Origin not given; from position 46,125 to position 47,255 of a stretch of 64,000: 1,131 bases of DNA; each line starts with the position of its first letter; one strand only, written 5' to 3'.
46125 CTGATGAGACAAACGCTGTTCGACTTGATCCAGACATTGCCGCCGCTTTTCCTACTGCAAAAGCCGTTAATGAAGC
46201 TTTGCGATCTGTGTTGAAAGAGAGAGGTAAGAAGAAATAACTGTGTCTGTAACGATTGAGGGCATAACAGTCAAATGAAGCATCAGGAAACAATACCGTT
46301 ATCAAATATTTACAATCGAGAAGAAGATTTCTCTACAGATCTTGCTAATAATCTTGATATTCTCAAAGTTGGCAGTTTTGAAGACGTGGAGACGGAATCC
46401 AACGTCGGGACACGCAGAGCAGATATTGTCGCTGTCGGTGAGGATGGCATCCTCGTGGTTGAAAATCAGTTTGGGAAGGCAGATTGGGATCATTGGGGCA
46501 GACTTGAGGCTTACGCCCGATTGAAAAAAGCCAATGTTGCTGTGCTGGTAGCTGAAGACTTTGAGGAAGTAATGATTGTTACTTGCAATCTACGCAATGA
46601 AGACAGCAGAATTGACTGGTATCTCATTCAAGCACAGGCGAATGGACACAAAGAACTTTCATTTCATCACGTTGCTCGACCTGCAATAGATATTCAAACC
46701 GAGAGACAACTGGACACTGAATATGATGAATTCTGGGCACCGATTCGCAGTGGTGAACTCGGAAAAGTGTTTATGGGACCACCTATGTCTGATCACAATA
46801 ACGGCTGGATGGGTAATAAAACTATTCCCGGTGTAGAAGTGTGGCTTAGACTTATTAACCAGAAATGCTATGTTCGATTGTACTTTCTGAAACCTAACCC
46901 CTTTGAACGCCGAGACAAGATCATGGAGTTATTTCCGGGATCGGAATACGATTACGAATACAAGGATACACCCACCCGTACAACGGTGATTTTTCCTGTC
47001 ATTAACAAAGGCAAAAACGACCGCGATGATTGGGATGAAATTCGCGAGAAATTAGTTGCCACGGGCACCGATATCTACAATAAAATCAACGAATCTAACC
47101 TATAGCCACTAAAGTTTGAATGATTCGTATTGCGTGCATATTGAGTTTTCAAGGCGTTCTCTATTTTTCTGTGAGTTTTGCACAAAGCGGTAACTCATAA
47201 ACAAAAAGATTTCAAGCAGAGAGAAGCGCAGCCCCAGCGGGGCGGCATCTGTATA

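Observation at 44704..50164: A 5.5-kb accessory island with VapBC, a MazF-like toxin and atypical antitoxin, GNAT, 2H phosphoesterase, an HhH-like protein and the nuclease-like pair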

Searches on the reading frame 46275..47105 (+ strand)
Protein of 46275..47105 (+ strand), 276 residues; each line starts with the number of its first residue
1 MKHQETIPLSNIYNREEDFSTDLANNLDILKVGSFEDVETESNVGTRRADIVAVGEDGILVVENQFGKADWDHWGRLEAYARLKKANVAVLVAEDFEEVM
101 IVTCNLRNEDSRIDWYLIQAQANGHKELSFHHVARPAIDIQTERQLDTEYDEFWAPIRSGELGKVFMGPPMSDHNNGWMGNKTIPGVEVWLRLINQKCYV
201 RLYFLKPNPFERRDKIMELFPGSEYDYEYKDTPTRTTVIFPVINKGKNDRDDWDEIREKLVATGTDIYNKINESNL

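Call 3: search_protein_families(library=pfam, proteins=[window:46275-47105:+], max_evalue=0.1)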
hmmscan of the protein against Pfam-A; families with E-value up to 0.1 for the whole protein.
window:46275-47105:+ (276 aa): 1 family
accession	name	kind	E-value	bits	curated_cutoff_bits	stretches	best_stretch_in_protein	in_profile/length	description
PF18417.6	LodA_C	-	0.086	13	25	0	179-227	63-109/149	L-lysine epsilon oxidase C-terminal domain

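Call 4: search_protein_families(library=padloc, proteins=[window:46275-47105:+], max_evalue=0.1)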
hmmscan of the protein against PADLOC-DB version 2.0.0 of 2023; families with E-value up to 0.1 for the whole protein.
window:46275-47105:+ (276 aa): 3 families
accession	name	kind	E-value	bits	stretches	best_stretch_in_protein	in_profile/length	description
PDLC04914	PDC-S11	-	3.8e-21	73.6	1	5-232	9-264/314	-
PDLC04911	PDC-S11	-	2.5e-16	57.9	1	5-121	9-135/318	-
PDLC04912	PDC-S11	-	2.1e-14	51.5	1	5-120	9-134/313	-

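Call 5: search_protein_families(library=ncbifam, proteins=[window:46275-47105:+], max_evalue=0.1)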
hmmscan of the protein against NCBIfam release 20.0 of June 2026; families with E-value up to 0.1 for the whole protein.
window:46275-47105:+ (276 aa): 0 families

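Call 6: search_protein_families(library=phrogs, proteins=[window:46275-47105:+], max_evalue=0.1)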
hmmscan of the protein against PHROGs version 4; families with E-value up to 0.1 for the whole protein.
window:46275-47105:+ (276 aa): 1 family
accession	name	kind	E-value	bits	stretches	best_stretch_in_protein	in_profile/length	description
phrog_27742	-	unknown function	0.00034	21.1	1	14-148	13-133/272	-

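Call 13: find_encoding_contigs(protein=window:46275-47105:+, flank=10000, max_places=10)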
Protein window:46275-47105:+ (276 aa): 2 contigs read that carry it; 1 place shown.
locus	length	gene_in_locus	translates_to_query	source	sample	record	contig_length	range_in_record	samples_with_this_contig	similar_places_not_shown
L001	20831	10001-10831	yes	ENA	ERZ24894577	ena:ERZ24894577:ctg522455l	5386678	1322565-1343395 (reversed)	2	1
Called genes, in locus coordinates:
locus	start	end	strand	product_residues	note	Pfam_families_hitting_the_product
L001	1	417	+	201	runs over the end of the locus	-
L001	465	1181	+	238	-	-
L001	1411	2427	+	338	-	PF01695:IstB_IS21 (weak), PF02562:PhoH, PF13604:AAA_30, PF13245:AAA_19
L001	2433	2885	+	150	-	PF02130:YbeY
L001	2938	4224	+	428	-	PF01595:CNNM, PF00571:CBS (weak), PF03471:CorC_HlyC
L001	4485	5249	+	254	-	PF11967:RecO_N, PF02565:RecO_C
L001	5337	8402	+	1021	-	PF13620:CarboxypepD_reg, PF13715:CarbopepD_reg_2, PF07715:Plug, PF00593:TonB_dep_Rec_b-barrel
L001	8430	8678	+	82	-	-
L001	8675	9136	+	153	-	-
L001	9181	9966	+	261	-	-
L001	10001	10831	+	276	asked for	-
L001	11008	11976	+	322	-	-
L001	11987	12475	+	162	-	PF00583:Acetyltransf_1, PF13673:Acetyltransf_10, PF13508:Acetyltransf_7, PF08445:FR47 (weak)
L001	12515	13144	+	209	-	PF13563:2_5_RNA_ligase2, PF02834:LigT_PEase (faint)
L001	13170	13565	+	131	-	-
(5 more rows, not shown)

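Call 14: find_homologous_proteins(query=window:46275-47105:+, max_evalue=0.001)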
Query window:46275-47105:+ (276 aa): 690 proteins with E <= 0.001 among 1524 candidates; the best 120 are listed.
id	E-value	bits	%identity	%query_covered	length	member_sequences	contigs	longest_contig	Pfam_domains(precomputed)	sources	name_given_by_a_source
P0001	2.1e-187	639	100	100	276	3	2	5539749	-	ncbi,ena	-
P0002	2.2e-161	554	86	100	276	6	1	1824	-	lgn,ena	-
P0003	2.8e-155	534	84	100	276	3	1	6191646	-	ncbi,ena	-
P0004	2.0e-146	505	81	98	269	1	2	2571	-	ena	-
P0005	1.7e-145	502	79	100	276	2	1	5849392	-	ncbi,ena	-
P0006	7.5e-145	500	80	100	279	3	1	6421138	-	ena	-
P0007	1.1e-142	492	79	100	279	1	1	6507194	-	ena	-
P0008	2.1e-140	485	78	100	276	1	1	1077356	-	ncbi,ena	-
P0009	2.1e-140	485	77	100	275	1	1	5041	-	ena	-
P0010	7.1e-140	483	78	100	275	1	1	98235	-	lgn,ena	-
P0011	1.4e-137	476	76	100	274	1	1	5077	-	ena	-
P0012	2.5e-137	475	77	100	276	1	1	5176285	-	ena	-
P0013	3.3e-136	471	76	100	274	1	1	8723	-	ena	-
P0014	1.3e-135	469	74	100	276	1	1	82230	-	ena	-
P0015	1.9e-135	469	74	100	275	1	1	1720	-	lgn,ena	-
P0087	7.7e-127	440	70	100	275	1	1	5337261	-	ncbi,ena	-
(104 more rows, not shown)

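Call 15: find_encoding_contigs(protein=P0003, flank=10000, max_places=2)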
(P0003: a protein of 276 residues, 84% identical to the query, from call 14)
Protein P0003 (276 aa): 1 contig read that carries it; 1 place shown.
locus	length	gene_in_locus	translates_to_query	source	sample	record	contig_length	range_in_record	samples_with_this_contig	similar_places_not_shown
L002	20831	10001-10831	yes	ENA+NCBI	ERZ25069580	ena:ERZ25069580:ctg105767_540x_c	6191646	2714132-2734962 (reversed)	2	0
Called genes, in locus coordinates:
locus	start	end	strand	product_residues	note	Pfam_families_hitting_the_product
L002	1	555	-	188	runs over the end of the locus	PF03781:FGE-sulfatase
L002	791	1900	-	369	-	PF01385:OrfB_IS605, PF07282:Cas12f1-like_TNB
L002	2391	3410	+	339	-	PF01695:IstB_IS21 (weak), PF02562:PhoH, PF13604:AAA_30, PF13245:AAA_19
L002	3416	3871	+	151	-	PF02130:YbeY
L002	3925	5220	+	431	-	PF01595:CNNM, PF00571:CBS (weak), PF03471:CorC_HlyC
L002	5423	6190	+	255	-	PF11967:RecO_N, PF02565:RecO_C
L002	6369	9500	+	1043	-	PF13620:CarboxypepD_reg, PF13715:CarbopepD_reg_2, PF07715:Plug, PF00593:TonB_dep_Rec_b-barrel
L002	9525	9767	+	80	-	-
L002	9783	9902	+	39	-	-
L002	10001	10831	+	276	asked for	-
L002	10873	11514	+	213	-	PF13563:2_5_RNA_ligase2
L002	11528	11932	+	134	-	-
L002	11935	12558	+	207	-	-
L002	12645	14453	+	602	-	PF02516:STT3, PF13231:PMT_2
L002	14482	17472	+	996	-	-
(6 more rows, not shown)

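Call 16: find_encoding_contigs(protein=P0005, flank=10000, max_places=2)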
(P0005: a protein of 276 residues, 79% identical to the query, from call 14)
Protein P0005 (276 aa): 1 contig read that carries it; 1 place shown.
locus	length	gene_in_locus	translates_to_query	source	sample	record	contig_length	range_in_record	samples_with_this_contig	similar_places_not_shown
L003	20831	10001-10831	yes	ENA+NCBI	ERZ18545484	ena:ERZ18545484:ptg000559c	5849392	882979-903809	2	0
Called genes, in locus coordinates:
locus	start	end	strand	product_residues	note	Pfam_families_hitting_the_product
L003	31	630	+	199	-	-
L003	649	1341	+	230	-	-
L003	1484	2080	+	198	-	-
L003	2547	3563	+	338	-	PF01695:IstB_IS21 (weak), PF02562:PhoH, PF13604:AAA_30, PF13245:AAA_19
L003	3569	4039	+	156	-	PF02130:YbeY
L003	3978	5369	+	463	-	PF01595:CNNM, PF00571:CBS (weak), PF03471:CorC_HlyC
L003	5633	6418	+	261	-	PF11967:RecO_N, PF02565:RecO_C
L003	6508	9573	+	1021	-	PF13620:CarboxypepD_reg, PF13715:CarbopepD_reg_2, PF07715:Plug, PF00593:TonB_dep_Rec_b-barrel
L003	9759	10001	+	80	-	-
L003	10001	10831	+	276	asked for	-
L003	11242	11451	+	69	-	PF24113:DUF7387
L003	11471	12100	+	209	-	PF13563:2_5_RNA_ligase2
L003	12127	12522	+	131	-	-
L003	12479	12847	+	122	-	PF02452:PemK_toxin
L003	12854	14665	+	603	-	PF02516:STT3, PF13231:PMT_2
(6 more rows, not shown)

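Call 17: find_encoding_contigs(protein=P0087, flank=10000, max_places=2)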
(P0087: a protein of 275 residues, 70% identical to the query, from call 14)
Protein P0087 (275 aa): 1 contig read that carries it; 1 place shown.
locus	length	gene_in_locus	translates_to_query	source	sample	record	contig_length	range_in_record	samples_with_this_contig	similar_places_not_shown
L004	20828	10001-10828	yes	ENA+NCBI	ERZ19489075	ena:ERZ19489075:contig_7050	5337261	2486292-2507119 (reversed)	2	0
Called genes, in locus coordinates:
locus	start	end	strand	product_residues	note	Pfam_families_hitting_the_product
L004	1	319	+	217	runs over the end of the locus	-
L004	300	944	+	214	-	-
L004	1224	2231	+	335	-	PF01695:IstB_IS21 (weak), PF02562:PhoH, PF13604:AAA_30, PF13245:AAA_19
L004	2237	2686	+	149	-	PF02130:YbeY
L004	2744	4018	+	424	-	PF01595:CNNM, PF00571:CBS (weak), PF03471:CorC_HlyC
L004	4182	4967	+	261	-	PF11967:RecO_N, PF02565:RecO_C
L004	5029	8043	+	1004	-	PF13620:CarboxypepD_reg, PF13715:CarbopepD_reg_2, PF07715:Plug, PF00593:TonB_dep_Rec_b-barrel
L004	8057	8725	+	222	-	-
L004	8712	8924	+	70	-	-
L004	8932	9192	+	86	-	-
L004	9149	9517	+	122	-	PF02452:PemK_toxin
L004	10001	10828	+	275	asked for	-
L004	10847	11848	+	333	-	PF01408:GFO_IDH_MocA, PF02894:GFO_IDH_MocA_C, PF22725:GFO_IDH_MocA_C3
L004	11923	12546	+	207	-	-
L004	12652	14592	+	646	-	PF13231:PMT_2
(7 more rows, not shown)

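Call 24: search_solved_structures(query=window:46275-47105:+, max_evalue=10, show_alignments=2)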
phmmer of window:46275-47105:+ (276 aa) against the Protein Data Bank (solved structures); distinct sequences matched with E-value up to 10: 1.
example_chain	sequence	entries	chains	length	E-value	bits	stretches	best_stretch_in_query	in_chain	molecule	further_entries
5c2m_A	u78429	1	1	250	0.47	13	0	163-191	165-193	Predicted protein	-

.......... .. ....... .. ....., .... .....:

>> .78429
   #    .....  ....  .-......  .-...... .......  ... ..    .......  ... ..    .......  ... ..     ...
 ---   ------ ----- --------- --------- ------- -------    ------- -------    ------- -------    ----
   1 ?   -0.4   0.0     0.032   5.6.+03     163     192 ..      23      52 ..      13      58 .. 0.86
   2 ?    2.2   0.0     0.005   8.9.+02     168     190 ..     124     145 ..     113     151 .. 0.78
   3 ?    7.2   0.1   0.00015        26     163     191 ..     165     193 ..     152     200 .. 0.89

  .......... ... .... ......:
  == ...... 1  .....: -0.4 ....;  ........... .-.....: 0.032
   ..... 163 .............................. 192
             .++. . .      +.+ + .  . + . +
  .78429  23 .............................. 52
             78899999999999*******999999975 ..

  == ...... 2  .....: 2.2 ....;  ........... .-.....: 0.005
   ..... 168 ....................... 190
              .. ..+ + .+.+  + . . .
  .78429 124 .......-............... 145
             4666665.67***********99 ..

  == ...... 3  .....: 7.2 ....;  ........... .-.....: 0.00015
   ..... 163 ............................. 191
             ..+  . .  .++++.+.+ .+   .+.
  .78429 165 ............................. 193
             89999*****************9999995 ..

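Call 57: search_protein_representatives(protein=window:46275-47105:+)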
Query: 276 residues. Proteins with E-value up to 0.001 (for the whole library): 469; up to 1e-10: 87; up to 1e-30: 33. The best 150 are listed.
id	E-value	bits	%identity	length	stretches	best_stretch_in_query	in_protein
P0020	1.4e-134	464.2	73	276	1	4-276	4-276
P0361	6.3e-82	291.5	83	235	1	1-157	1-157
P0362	1.6e-81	290.1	76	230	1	2-172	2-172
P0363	1.4e-76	274.0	54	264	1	1-272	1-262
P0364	3.0e-75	269.6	49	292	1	1-271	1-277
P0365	2.3e-73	263.4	51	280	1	1-274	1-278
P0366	1.2e-72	261.0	59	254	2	1-157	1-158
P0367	2.7e-71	256.6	80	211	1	1-145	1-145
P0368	4.4e-68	246.0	47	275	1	1-276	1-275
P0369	3.1e-66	240.0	48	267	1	2-275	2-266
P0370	8.5e-58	212.3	58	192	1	61-245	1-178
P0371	2.2e-49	184.7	59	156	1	6-146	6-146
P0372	5.8e-49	183.3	59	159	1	124-276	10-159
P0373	8.0e-49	182.9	43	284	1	9-272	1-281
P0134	3.3e-47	177.5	50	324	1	87-275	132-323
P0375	1.1e-43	166.0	57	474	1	127-273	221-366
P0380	1.8e-39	152.1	53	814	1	141-275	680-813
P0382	1.4e-36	142.6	54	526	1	143-274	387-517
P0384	2.8e-36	141.7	52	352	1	143-276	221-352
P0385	7.5e-35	137.0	51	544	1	137-275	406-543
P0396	1.5e-29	119.6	45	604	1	122-276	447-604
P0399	3.1e-28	115.3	42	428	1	79-272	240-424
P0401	2.5e-27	112.3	47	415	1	148-276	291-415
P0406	7.7e-26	107.5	48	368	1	149-275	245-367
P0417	8.7e-21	90.9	42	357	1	138-275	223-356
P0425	8.1e-17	77.9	38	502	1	141-275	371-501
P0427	4.8e-16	75.3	38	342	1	145-275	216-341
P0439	1.3e-11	60.8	33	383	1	146-274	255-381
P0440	1.5e-11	60.6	34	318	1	6-147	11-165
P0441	2.6e-11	59.8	31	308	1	17-255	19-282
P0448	2.7e-10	56.5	34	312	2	4-122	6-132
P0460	2.5e-09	53.3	37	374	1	147-275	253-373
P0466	7.3e-09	51.8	29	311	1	7-199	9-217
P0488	9.9e-08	48.0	30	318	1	6-263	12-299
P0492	1.5e-07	47.5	30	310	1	5-261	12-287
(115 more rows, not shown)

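Call 58: search_protein_families(library=pfam, proteins=[P0380, P0382, P0385, P0396, P0375, P0399, P0401, P0384, P0425, P0439], max_evalue=0.01)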
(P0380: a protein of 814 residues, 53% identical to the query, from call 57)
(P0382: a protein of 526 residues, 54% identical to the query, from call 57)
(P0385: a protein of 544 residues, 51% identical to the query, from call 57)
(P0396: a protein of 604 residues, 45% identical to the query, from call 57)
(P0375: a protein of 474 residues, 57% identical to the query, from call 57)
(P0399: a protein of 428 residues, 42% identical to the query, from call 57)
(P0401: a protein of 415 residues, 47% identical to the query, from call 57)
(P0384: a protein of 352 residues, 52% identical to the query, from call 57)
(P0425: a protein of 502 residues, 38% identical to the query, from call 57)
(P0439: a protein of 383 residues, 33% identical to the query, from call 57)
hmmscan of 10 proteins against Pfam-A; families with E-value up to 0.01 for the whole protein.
P0380 (814 aa): 2 families
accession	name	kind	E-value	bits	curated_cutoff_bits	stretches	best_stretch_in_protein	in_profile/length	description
PF19220.6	Rod_CreS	-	0.0002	21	100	1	185-333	23-171/359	Crescentin, rod domain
PF09728.14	Taxilin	-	0.0019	17.9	30.3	1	184-332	144-290/302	Myosin-like coiled-coil protein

P0382 (526 aa): 2 families
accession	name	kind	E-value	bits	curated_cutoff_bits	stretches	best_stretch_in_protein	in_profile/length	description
PF10141.14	ssDNA-exonuc_C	-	1.5e-05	25.3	26.4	1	101-186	96-180/202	Single-strand DNA-specific exonuclease, C terminal domain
PF20883.3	Kbp-5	-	0.0081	16.7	31.1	1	305-380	29-103/124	KNL (Kinetochore null) Binding Protein 5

P0385 (544 aa): 21 families
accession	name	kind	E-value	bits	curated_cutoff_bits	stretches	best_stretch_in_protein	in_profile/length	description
PF00515.34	TPR_1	-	5.6e-44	146.7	27.8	5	268-301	1-34/34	Tetratricopeptide repeat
PF13414.12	TPR_11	-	3.2e-39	132.8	26.8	6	241-282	1-42/42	TPR repeat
PF07719.23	TPR_2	-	4.1e-37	123.6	27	5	268-301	1-34/34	Tetratricopeptide repeat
PF13181.12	TPR_8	-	2.1e-35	118.3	25.7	4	268-301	1-34/34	Tetratricopeptide repeat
PF13431.12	TPR_17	-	5.2e-24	82.9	24.4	1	257-288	2-33/34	Tetratricopeptide repeat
PF13371.12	TPR_9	-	1.2e-22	80.2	35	2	313-380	6-73/73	Tetratricopeptide repeat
PF13432.12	TPR_16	-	3.4e-22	79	32.7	4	198-263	2-60/65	Tetratricopeptide repeat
PF13424.12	TPR_12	-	2.5e-18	66.4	30.1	3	194-264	4-75/77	Tetratricopeptide repeat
PF13428.12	TPR_14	-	1.2e-14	53.8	23.5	0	337-374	2-39/44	Tetratricopeptide repeat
PF13174.12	TPR_6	-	6.6e-14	52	26.3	0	235-262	1-28/33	Tetratricopeptide repeat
PF14559.12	TPR_19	-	6e-08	33.3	25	1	246-307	3-63/68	Tetratricopeptide repeat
PF25570.1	TPR_DENND3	-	3.3e-06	27.5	27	0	209-259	24-72/115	DENND3-like, TPR repeats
PF23914.1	TPR_CcmH_CycH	-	7.2e-06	26.4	42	1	275-369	57-154/158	Cytochrome c-type biogenesis protein H TPR domain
PF13429.12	TPR_15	-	2.4e-05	24.4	26.2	0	336-372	146-182/280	Tetratricopeptide repeat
PF12569.14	NatA_aux_su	-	2.4e-05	23.9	33.3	1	234-301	198-259/515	N-terminal acetyltransferase A, auxiliary subunit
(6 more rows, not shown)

P0396 (604 aa): 15 families
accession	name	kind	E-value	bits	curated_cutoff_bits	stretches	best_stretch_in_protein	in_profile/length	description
PF00515.34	TPR_1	-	2.7e-44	147.7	27.8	6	309-342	1-34/34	Tetratricopeptide repeat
PF07719.23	TPR_2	-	1.5e-32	109.5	27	4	309-342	1-34/34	Tetratricopeptide repeat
PF13181.12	TPR_8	-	2.2e-31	105.7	25.7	4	309-342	1-34/34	Tetratricopeptide repeat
PF13414.12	TPR_11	-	2.5e-30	104.3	26.8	4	282-320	1-39/42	TPR repeat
PF13371.12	TPR_9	-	9.1e-21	74.1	35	2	333-379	19-65/73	Tetratricopeptide repeat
PF13174.12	TPR_6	-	2.2e-19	69.1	26.3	1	412-443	1-32/33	Tetratricopeptide repeat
PF13424.12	TPR_12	-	2.6e-18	66.4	30.1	2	239-303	6-73/77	Tetratricopeptide repeat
PF13431.12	TPR_17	-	1.7e-17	62.6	24.4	1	332-363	2-33/34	Tetratricopeptide repeat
PF13432.12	TPR_16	-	3.8e-15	56.4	32.7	3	240-304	1-60/65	Tetratricopeptide repeat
PF13428.12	TPR_14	-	8.1e-13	48.1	23.5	0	412-454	2-42/44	Tetratricopeptide repeat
PF14559.12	TPR_19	-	1.7e-05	25.5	25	0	391-448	5-62/68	Tetratricopeptide repeat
PF25570.1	TPR_DENND3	-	0.00066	20.1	27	0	181-226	25-71/115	DENND3-like, TPR repeats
PF03704.23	BTAD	-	0.0031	18.3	22.1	0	169-227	67-128/146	Bacterial transcriptional activator domain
PF07721.20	TPR_4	-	0.0058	17.6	27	0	275-295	1-21/26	Tetratricopeptide repeat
PF12895.13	ANAPC3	-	0.0067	17.1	27.2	0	358-432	4-77/82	Anaphase-promoting complex, cyclosome, subunit 3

P0375 (474 aa): 6 families
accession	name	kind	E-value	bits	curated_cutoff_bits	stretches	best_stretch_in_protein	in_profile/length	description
PF17782.7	DprA_WH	-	1.5e-15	57.4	22.9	1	410-467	4-61/61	DprA winged helix domain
PF18731.6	HEPN_Swt1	-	8.3e-05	23.3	27.5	1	37-117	39-114/115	Swt1-like HEPN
PF06785.16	UPF0242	-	9.8e-05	22.9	33.5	1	123-216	74-152/194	Uncharacterised protein family (UPF0242) N-terminus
PF24164.1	TMP_N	-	0.00057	20.7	27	1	138-193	17-72/82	Tape measure protein N-terminal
PF06810.17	Phage_scaffold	-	0.00084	19.8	35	1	140-222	26-103/170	Phage capsid assembly scaffolding protein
PF11802.13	CENP-K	-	0.0048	16.9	27.2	1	121-225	67-171/263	Centromere-associated protein K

P0399 (428 aa): 1 family
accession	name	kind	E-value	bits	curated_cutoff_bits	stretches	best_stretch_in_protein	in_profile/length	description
PF02739.22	5_3_exonuc_N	-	3.1e-09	37.2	34.3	1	33-134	27-115/164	5'-3' exonuclease, N-terminal resolvase-like domain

P0401 (415 aa): 0 families

P0384 (352 aa): 0 families

P0425 (502 aa): 1 family
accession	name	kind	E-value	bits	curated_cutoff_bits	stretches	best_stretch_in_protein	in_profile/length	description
PF04313.20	HSDR_N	-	2.4e-09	37.8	25.1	1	181-246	124-196/198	Type I restriction enzyme R protein N terminus (HSDR_N)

P0439 (383 aa): 2 families
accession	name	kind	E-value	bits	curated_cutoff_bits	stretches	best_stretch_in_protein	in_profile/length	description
PF04313.20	HSDR_N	-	2.1e-11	44.5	25.1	1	60-127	122-197/198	Type I restriction enzyme R protein N terminus (HSDR_N)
PF13588.12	HSDR_N_2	-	4e-09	37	25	1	45-125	19-100/110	Type I restriction enzyme R protein N terminus (HSDR_N)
